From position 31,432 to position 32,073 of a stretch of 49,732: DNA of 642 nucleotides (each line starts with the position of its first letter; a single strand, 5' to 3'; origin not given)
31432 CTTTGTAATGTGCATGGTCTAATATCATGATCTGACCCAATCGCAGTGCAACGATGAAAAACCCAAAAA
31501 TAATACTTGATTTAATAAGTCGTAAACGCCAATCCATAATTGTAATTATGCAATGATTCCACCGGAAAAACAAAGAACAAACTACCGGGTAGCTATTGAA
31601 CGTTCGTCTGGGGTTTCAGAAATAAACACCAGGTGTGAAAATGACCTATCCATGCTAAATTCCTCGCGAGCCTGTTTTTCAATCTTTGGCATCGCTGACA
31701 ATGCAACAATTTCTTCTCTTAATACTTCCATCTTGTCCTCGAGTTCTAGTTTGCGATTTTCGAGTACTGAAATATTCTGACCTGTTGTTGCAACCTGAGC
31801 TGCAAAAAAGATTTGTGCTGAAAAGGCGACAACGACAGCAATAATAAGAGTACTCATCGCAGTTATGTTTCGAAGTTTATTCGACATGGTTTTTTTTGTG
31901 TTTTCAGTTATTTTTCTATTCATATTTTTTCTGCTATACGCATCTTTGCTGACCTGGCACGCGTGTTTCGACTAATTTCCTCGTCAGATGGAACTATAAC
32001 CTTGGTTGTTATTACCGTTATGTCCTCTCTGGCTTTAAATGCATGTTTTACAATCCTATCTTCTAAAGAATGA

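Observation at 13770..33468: System-level: a dcw cluster whose peptidoglycan-precursor core is replaced by a non-canonical enzyme set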

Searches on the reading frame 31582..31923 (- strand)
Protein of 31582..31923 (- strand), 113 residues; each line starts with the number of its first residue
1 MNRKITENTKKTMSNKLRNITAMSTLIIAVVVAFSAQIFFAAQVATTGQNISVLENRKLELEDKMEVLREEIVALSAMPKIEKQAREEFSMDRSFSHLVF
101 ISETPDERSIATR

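Call 4: search_protein_families(library=pfam, proteins=[window:31582-31923:-], max_evalue=0.01)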
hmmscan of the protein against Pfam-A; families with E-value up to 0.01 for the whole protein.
window:31582-31923:- (113 aa): 1 family
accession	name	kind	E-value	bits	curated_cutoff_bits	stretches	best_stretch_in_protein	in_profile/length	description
PF04977.20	DivIC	-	0.0079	16.4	28.9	0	47-91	22-67/80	Septum formation initiator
